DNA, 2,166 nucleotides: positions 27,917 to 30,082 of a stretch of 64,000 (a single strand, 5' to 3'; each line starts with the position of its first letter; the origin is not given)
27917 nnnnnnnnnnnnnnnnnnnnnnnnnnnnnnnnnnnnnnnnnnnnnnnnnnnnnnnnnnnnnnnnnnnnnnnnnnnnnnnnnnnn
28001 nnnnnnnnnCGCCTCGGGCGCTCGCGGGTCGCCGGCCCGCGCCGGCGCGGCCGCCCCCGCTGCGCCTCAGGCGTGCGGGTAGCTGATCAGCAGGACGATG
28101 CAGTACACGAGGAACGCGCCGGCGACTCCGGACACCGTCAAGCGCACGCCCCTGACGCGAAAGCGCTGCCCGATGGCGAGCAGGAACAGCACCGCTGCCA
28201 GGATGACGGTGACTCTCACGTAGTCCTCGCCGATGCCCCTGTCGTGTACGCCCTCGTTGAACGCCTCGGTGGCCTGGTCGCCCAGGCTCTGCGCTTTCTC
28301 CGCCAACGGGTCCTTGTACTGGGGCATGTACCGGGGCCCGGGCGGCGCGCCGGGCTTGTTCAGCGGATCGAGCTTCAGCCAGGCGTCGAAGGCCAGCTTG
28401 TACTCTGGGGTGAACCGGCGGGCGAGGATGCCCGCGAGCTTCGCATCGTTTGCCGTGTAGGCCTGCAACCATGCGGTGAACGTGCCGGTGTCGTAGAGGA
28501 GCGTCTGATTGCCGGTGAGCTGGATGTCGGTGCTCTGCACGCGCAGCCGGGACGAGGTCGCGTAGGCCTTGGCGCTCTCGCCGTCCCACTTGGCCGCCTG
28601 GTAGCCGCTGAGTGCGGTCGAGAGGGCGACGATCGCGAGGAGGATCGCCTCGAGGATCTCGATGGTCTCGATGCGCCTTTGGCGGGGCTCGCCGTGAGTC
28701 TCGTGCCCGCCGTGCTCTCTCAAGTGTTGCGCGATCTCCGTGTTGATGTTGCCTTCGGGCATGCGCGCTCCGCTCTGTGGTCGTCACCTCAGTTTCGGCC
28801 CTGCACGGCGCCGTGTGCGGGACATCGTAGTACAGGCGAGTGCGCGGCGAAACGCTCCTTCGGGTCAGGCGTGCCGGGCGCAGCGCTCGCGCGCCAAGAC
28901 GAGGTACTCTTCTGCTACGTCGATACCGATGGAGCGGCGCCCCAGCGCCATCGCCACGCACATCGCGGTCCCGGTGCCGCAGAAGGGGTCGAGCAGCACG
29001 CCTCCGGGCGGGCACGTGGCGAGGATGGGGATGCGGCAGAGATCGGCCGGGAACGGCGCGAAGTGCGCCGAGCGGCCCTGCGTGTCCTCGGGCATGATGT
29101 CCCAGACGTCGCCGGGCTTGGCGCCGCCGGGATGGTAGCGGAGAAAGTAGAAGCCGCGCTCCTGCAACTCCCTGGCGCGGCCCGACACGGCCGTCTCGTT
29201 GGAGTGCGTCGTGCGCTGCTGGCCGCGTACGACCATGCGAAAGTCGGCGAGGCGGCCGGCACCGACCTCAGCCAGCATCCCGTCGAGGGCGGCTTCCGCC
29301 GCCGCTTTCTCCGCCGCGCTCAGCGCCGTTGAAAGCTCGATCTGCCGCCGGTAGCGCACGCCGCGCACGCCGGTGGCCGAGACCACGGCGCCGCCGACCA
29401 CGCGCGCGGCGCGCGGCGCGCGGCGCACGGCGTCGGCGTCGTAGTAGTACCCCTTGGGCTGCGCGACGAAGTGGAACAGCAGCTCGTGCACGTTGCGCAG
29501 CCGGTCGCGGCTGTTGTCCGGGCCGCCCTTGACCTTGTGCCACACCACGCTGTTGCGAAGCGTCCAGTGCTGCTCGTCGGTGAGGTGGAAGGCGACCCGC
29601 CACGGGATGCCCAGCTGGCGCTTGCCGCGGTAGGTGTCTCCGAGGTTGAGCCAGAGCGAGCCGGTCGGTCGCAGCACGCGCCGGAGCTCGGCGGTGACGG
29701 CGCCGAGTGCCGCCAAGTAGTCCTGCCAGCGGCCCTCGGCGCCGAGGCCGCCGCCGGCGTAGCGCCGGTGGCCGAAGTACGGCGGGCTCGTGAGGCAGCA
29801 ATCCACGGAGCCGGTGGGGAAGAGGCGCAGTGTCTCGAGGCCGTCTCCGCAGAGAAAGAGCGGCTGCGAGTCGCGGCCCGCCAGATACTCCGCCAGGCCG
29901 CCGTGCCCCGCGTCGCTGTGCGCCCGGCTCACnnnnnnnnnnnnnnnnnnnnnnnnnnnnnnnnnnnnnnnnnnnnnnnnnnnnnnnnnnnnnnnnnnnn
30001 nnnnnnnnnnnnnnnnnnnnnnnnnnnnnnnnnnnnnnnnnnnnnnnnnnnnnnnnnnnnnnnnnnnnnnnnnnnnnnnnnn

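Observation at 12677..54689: TAG is a frequently used stop codon in the same window that encodes a UAG-decoding tRNA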

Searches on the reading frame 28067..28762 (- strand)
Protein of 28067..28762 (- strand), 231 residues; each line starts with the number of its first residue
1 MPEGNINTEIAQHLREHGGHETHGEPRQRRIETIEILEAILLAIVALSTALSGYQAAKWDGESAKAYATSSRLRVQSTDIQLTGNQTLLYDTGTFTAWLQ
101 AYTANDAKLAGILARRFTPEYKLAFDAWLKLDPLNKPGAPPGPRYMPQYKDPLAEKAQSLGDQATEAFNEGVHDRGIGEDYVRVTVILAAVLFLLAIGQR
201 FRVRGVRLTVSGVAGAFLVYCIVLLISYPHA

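Call 9: search_protein_families(library=pfam, proteins=[window:28067-28762:-])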
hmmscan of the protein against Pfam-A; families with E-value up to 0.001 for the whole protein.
window:28067-28762:- (231 aa): 0 families

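Call 16: search_protein_families(library=ncbifam, proteins=[window:28067-28762:-])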
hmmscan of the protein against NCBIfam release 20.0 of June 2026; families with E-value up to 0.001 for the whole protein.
window:28067-28762:- (231 aa): 0 families

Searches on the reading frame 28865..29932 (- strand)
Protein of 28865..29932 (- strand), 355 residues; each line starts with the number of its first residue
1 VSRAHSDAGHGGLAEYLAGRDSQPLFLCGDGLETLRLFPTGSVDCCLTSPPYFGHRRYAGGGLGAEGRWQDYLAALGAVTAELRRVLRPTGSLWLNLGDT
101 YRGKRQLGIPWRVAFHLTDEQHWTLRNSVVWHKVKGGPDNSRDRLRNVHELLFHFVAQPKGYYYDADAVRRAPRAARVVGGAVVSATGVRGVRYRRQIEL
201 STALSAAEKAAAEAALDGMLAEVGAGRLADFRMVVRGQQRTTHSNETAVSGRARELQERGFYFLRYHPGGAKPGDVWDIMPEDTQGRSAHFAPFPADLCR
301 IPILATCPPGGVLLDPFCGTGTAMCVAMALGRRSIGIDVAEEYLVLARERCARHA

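Call 16: search_protein_families(library=ncbifam, proteins=[window:28865-29932:-])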
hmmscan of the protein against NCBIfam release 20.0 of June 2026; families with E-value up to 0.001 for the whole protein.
window:28865-29932:- (355 aa): 4 families
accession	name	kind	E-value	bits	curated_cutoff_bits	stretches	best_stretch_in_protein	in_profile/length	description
NF050803.1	DnaMtaseCcrMCaul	equivalog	2e-21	76.3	830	2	283-353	179-249/350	adenine-specific DNA-methyltransferase CcrM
NF008572.0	PRK11524.1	equivalog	4.7e-17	62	292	2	273-349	176-254/294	adenine-specific DNA-methyltransferase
NF010253.0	PRK13699.1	subfamily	4.4e-10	39.6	244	1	278-352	132-206/226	DNA methyltransferase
TIGR01177.1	TIGR01177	hypoth_equivalog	8.3e-06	25.3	316.55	1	304-342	177-215/330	TIGR01177 family methyltransferase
